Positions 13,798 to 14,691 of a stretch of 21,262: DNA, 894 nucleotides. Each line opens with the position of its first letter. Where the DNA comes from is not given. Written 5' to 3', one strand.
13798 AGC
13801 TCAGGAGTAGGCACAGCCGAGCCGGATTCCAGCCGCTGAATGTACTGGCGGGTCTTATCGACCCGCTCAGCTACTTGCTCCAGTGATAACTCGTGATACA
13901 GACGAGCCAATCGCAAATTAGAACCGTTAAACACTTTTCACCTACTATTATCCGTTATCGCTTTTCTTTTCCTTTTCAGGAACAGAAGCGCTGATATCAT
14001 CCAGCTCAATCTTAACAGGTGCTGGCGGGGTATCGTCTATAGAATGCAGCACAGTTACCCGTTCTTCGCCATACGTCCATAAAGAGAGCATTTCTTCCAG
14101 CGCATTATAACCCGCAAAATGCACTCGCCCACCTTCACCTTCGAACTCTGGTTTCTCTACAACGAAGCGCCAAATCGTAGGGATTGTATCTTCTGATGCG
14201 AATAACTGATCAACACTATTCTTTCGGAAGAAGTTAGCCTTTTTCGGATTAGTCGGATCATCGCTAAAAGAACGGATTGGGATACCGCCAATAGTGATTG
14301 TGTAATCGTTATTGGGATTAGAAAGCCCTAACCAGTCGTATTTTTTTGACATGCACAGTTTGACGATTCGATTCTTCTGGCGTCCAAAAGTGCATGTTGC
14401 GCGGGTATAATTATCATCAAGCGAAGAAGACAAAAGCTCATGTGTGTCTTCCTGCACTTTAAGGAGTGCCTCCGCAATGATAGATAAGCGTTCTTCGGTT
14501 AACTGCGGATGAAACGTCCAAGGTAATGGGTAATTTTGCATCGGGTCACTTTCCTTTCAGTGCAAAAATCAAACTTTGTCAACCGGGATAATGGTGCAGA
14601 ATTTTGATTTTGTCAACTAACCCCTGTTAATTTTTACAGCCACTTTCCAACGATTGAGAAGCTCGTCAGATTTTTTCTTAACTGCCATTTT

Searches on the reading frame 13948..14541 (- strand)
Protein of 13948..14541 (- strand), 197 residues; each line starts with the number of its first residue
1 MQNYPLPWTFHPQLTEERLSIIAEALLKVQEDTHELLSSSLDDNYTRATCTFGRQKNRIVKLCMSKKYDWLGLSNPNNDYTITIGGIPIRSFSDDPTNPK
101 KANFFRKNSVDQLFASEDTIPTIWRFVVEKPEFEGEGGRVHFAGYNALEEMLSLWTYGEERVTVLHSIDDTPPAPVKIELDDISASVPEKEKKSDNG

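Call 10: search_protein_families(library=pfam, proteins=[window:13948-14541:-], max_evalue=0.01)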
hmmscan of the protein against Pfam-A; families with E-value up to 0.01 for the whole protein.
window:13948-14541:- (197 aa): 0 families

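Call 11: search_protein_families(library=padloc, proteins=[window:13948-14541:-], max_evalue=0.01)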
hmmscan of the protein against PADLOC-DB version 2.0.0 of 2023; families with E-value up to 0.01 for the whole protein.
window:13948-14541:- (197 aa): 1 family
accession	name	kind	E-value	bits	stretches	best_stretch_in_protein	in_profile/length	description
PDLC03929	RmrT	-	1.6e-94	313.1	1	1-196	1-196/198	-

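Call 22: find_homologous_proteins(query=window:13948-14541:-, max_evalue=0.00001)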
Query window:13948-14541:- (197 aa): 88 proteins with E <= 0.00001 among 174 candidates.
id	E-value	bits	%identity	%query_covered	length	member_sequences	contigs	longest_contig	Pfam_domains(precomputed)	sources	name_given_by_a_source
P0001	9.2e-128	442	98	100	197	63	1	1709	-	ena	-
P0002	2.3e-117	408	89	100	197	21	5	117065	-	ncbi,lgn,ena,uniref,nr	ncbi:hypothetical protein [Pluralibacter gergoviae]|uniref:hypothetical protein n=1 Tax=Pluralibacte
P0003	1.1e-110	386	85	99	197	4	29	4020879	-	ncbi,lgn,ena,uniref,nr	ncbi:hypothetical protein ABM011_15690 [Morganella morganii]|uniref:Uncharacterized protein n=1 Tax=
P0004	4.4e-102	358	78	99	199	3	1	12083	-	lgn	-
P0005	5.4e-101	354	79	99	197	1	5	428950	-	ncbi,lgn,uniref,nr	ncbi:hypothetical protein [Serratia liquefaciens]|uniref:hypothetical protein n=1 Tax=Serratia lique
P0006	3.4e-99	349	77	100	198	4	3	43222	-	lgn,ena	-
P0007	2.6e-90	320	70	100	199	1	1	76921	-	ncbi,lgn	ncbi:TPA: hypothetical protein ACPZXY_004150 [Serratia marcescens]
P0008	3.5e-90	319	70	100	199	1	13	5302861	-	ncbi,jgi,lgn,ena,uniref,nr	ncbi:hypothetical protein C0558_00405 [Serratia marcescens]|uniref:hypothetical protein n=2 Tax=Bact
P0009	4.7e-88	312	69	100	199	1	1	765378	-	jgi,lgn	jgi:hypothetical protein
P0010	3.1e-87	310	68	100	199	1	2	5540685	-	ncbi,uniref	ncbi:hypothetical protein AB6864_24485 [Serratia proteamaculans]|uniref:hypothetical protein n=1 Tax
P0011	3.6e-87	309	68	100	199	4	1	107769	-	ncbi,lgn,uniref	ncbi:hypothetical protein [Serratia symbiotica]|uniref:hypothetical protein n=1 Tax=Serratia symbiot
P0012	2.2e-86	307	67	99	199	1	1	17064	-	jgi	jgi:hypothetical protein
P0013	5.6e-85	302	69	99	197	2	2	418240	-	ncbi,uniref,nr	ncbi:hypothetical protein [Xenorhabdus bovienii]|uniref:hypothetical protein n=1 Tax=Xenorhabdus bov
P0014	9.3e-85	301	67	99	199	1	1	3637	-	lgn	-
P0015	8.2e-84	298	66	100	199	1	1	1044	-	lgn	-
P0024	4.8e-79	283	63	99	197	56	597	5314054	-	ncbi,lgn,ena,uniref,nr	ncbi:TPA: hypothetical protein LAN07_004889 [Escherichia coli]|uniref:Uncharacterized protein n=1 Ta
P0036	4.3e-76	273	62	100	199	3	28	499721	-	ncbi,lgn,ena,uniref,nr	ncbi:TPA: hypothetical protein RUP02_000860 [Escherichia coli]|uniref:hypothetical protein n=1 Tax=E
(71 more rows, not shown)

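Call 25: find_related_loci(query=A1, collection=genome_contigs, flank=3000)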
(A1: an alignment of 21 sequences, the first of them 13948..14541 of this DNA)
Query A1 (197 aa) in genome_contigs; peptide patterns used: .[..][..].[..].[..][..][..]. (x = any residue, [..] = any of these).
43 stretches matched a pattern; 43 encode a relative of the query (tblastn E <= 1e-3); 43 distinct loci.
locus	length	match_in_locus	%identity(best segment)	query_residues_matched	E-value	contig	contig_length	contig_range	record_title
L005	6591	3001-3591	88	1-197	1e-121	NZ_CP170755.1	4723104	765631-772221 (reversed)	Yersinia sp. HM-2024 strain NZRM4767 chromosome, complete genome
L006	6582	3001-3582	71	2-195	9e-93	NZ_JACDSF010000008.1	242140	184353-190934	Pectobacterium brasiliense strain CFBP8736 Pectobacterium_brasiliense_CFBP8736_contig_8, whole genome shotgun sequence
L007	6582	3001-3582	69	2-195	9e-91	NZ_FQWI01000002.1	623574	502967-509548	Pectobacterium carotovorum strain DSM 30168, whole genome shotgun sequence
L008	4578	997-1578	64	1-194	4e-85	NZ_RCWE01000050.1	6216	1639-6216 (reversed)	Photorhabdus akhurstii strain DSM 15138 scaffold_0050, whole genome shotgun sequence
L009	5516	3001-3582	64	1-194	7e-84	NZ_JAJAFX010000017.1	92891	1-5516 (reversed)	Photorhabdus temperata strain DSM 14550 D1091455_108_17, whole genome shotgun sequence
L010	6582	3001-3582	62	1-194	4e-83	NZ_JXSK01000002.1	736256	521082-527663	Photorhabdus luminescens subsp. luminescens strain DSM 3368 Contig002, whole genome shotgun sequence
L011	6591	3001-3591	62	1-196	1e-81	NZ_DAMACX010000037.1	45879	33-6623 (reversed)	MAG: Pseudescherichia sp. isolate CTOTU48004 NODE_51_length_45879_cov_6.172442, whole genome shotgun sequence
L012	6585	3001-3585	58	1-195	2e-75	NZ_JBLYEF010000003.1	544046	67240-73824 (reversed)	Pantoea sp. R13S299 contig_3, whole genome shotgun sequence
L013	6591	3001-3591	61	1-196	7e-80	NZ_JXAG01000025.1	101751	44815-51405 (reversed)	Enterobacter sp. Bisph1 contig025, whole genome shotgun sequence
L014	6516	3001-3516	47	6-177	2e-51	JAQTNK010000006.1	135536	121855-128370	MAG: Rhodocyclaceae bacterium isolate STA_62 NODE_266_length_135536_cov_4.884542_Sandtown_A, whole genome shotgun sequen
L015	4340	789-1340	42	7-193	1e-48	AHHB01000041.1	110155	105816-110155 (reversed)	Janthinobacterium lividum PAMC 25724 ctg7180000005906, whole genome shotgun sequence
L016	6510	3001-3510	44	6-176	8e-46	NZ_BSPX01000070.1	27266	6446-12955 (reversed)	Zoogloea oryzae strain NBRC 102407 sequence070, whole genome shotgun sequence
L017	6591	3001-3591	98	1-197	1e-133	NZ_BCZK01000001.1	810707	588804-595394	Klebsiella oxytoca NBRC 105695, whole genome shotgun sequence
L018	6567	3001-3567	34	5-195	1e-31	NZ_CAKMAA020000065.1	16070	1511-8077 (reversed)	Candidatus Nitrotoga sp. HW29, whole genome shotgun sequence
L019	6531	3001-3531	35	3-178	4e-31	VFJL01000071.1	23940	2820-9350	MAG: Nitrosomonadales bacterium isolate Bin_61_7 c_000002320443, whole genome shotgun sequence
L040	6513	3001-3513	34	6-174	1e-25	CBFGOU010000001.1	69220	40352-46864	MAG TPA_asm: uncultured Oxalobacteraceae bacterium isolate ERR5385027_metabat2_13 genome assembly, contig: ERZ27258673.3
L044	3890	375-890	33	5-174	9e-25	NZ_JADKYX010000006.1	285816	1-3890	Massilia rhizosphaerae strain NEAU-GH312 Scaffold6, whole genome shotgun sequence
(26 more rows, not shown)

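Call 38: search_solved_structures(query=A1, max_evalue=1)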
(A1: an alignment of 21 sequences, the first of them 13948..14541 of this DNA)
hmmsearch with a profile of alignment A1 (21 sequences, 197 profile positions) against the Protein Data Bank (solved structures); distinct sequences matched with E-value up to 1: 2.
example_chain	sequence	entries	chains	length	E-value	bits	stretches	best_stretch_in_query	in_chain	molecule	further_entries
1f45_B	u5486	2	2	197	0.82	12.3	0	11-75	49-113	INTERLEUKIN-12 ALPHA CHAIN | Interleukin-12 subunit alpha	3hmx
8xrp_A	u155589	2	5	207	0.92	12.1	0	11-75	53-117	Interleukin-12 subunit alpha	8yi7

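Call 64: list_cluster_members(proteins=[P0024, P0036])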
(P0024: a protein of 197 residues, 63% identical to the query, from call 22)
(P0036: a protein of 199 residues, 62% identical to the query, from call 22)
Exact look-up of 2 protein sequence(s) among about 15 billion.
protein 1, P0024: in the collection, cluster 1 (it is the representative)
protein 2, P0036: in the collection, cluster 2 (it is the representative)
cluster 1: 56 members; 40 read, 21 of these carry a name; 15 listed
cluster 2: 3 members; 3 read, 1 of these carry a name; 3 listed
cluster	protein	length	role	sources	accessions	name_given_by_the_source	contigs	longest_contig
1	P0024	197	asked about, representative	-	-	TPA: hypothetical protein LAN07_004889 [Escherichia coli] | Uncharacterized protein n=1 Tax=Escherichia coli TaxID=562 RepID=A0A7I8ZNX6_ECOLX | hypothetical protein [Escherichia coli]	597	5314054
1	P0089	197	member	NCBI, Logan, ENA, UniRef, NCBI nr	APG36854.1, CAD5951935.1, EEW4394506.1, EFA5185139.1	hypothetical protein K3P85_004332 [Escherichia coli] | hypothetical protein n=1 Tax=Escherichia coli TaxID=562 RepID=UPI0002BBFC12 | hypothetical protein [Escherichia coli]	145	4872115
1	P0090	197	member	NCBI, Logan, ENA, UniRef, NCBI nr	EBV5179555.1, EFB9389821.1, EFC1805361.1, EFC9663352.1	TPA: hypothetical protein ACHKA7_004139 [Escherichia coli] | hypothetical protein n=1 Tax=Escherichia coli TaxID=562 RepID=UPI0006A613AB | hypothetical protein [Escherichia coli]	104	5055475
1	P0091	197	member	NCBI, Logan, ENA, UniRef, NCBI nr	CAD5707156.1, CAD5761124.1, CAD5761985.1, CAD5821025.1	hypothetical protein RBP76_003058 [Escherichia coli] | hypothetical protein n=1 Tax=Escherichia coli TaxID=562 RepID=UPI000246E809 | hypothetical protein [Escherichia coli]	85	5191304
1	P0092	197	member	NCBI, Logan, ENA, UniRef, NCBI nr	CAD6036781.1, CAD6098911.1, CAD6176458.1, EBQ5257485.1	TPA: hypothetical protein SI673_004378 [Escherichia coli] | hypothetical protein n=1 Tax=Escherichia TaxID=561 RepID=UPI000B7DC75B | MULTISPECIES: hypothetical protein [Escherichia]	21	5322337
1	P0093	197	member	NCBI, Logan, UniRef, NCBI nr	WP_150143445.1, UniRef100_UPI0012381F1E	hypothetical protein [Enterobacter bugandensis] | hypothetical protein n=1 Tax=Enterobacter bugandensis TaxID=881260 RepID=UPI0012381F1E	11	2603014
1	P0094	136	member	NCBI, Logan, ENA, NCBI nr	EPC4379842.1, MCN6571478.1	hypothetical protein MLN52_20240 [Escherichia coli] | hypothetical protein [Escherichia coli]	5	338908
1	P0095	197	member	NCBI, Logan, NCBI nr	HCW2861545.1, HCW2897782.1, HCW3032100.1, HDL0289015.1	TPA: hypothetical protein OXB39_005314 [Escherichia coli] | hypothetical protein [Escherichia coli]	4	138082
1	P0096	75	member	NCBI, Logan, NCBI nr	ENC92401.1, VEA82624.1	hypothetical protein ECP030186711_1484 [Escherichia coli P0301867.11]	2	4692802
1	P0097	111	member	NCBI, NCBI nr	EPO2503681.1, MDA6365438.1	hypothetical protein OSK45_26475, partial [Escherichia coli] | hypothetical protein [Escherichia coli]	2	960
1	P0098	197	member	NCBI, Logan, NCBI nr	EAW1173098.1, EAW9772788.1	hypothetical protein S922_16010 [Salmonella enterica subsp. enterica] | hypothetical protein [Salmonella enterica subsp. enterica]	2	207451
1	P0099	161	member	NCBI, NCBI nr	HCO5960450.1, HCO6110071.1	TPA: hypothetical protein OBP12_003306, partial [Escherichia coli] | hypothetical protein [Escherichia coli]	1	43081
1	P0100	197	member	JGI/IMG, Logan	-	hypothetical protein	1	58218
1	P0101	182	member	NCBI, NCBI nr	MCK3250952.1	hypothetical protein MZH08_28540, partial [Escherichia coli] | hypothetical protein [Escherichia coli]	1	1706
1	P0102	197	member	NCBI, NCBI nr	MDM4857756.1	hypothetical protein QT339_19770 [Escherichia coli] | hypothetical protein [Escherichia coli]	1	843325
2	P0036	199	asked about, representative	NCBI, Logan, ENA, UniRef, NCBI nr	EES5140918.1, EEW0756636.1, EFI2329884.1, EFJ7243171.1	TPA: hypothetical protein RUP02_000860 [Escherichia coli] | hypothetical protein n=1 Tax=Escherichia coli TaxID=562 RepID=UPI000BE6115D | hypothetical protein [Escherichia coli]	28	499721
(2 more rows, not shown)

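Call 81: predict_structure(alignment_id=A1)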
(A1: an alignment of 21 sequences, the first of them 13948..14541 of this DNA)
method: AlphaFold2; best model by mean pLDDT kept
length: 197 residues; sequences in the alignment: 21
mean_pLDDT: 73.5   pTM: 0.67
mean pLDDT of the five models: 73.5, 72.0, 72.0, 71.0, 70.7
residues with pLDDT >= 90: 47; 70-90: 70; 50-70: 53; < 50: 27
segments of 3 or more residues with pLDDT < 50: 101-107, 162-168, 190-197
pLDDT, mean of each block of 10 residues (from residue 1): 83 94 90 79 72 86 93 81 88 60 48 61 83 69 85 85 47 61 54 42
secondary structure, 60 per line:
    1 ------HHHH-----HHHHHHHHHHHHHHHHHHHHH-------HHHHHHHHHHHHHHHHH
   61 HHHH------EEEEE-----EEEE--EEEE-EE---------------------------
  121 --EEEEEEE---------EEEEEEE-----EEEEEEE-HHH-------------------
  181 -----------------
elements in order: H7-10 H16-36 H44-64 E71-75 E81-84 E87-90 E123-129 E139-145 E151-157

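Call 85: fold_search(model_id=the predicted structure, library=pdb)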
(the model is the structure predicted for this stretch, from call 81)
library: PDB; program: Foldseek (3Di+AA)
matches with E <= 10: 212; with E <= 0.001: 0
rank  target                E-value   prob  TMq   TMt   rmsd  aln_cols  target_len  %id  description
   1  9utu_B                9.3e-01  0.11  0.14  0.02   5.0        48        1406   17  Structure of Fks1 in complex with YMR295C (released 2025-12-17)
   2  4ko0_B                1.2e+00  0.08  0.12  0.06   8.4        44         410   20  CRYSTAL STRUCTURE OF HIV-1 REVERSE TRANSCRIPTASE (RT) IN COMPLEX WITH an anilinylpyrimidine derivative (JLJ-135) (released 2013-08-14)
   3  4dx9_M                1.2e+00  0.06  0.16  0.23  11.9       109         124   14  ICAP1 in complex with integrin beta 1 cytoplasmic tail (released 2013-01-09)
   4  1jlc_B                1.4e+00  0.08  0.12  0.07   8.3        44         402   20  CRYSTAL STRUCTURE OF Y181C MUTANT HIV-1 REVERSE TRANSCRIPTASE IN COMPLEX WITH PETT-2 (released 2001-10-03)
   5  8str_B                1.4e+00  0.07  0.11  0.06   8.3        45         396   18  Crystal Structure of HIV-1 Reverse Transcriptase (Y181C) varient in Complex with 5-(2-(2-(2,4-dioxo-3,4-dihydropyrimid (released 2023-11-29)
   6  4dx9_S                1.4e+00  0.04  0.15  0.21  13.2       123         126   11  ICAP1 in complex with integrin beta 1 cytoplasmic tail (released 2013-01-09)
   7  9f9p_H                1.6e+00  0.07  0.25  0.22  22.1       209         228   13  CryoEM structure of recombinant Trypanosoma cruzi apo proteasome 20S subunit (released 2024-12-25)
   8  9utw_B                1.7e+00  0.09  0.15  0.02   3.8        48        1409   14  Structure of dimeric FKS1 in complex with tRNA (released 2025-12-17)
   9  8wl6                  1.8e+00  0.09  0.15  0.02   3.7        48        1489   17  Structure of 1,3-beta-glucan synthase component FKS1 (released 2025-02-19)
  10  4dx9_I                1.9e+00  0.04  0.15  0.21  13.1       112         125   10  ICAP1 in complex with integrin beta 1 cytoplasmic tail (released 2013-01-09)
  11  8wla_B                2.1e+00  0.08  0.15  0.02   3.8        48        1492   14  Cryo-EM structure of the beta-1,3-glucan synthase FKS1-Rho1 complex (released 2025-02-19)
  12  2zd1_B                2.1e+00  0.06  0.12  0.06   8.4        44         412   20  Crystal Structure of HIV-1 Reverse Transcriptase (RT) in Complex with TMC278 (Rilpivirine), A Non-nucleoside RT Inhibi (released 2008-02-12)
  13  8stq_B                2.1e+00  0.06  0.13  0.08   7.9        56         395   14  Crystal Structure of HIV-1 Reverse Transcriptase (Y181C) varient in Complex with 5-(2-(2-(2,4-dioxo-3,4-dihydropyrimid (released 2023-11-29)
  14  9wy1_A                2.1e+00  0.06  0.13  0.02   4.7        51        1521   16  Cryo-EM structure of Fks1 in apo state (released 2026-02-18)
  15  1dtt_B                2.1e+00  0.05  0.11  0.06   8.3        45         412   18  CRYSTAL STRUCTURE OF HIV-1 REVERSE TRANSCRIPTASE IN COMPLEX WITH PETT-2 (PETT130A94) (released 2000-04-02)
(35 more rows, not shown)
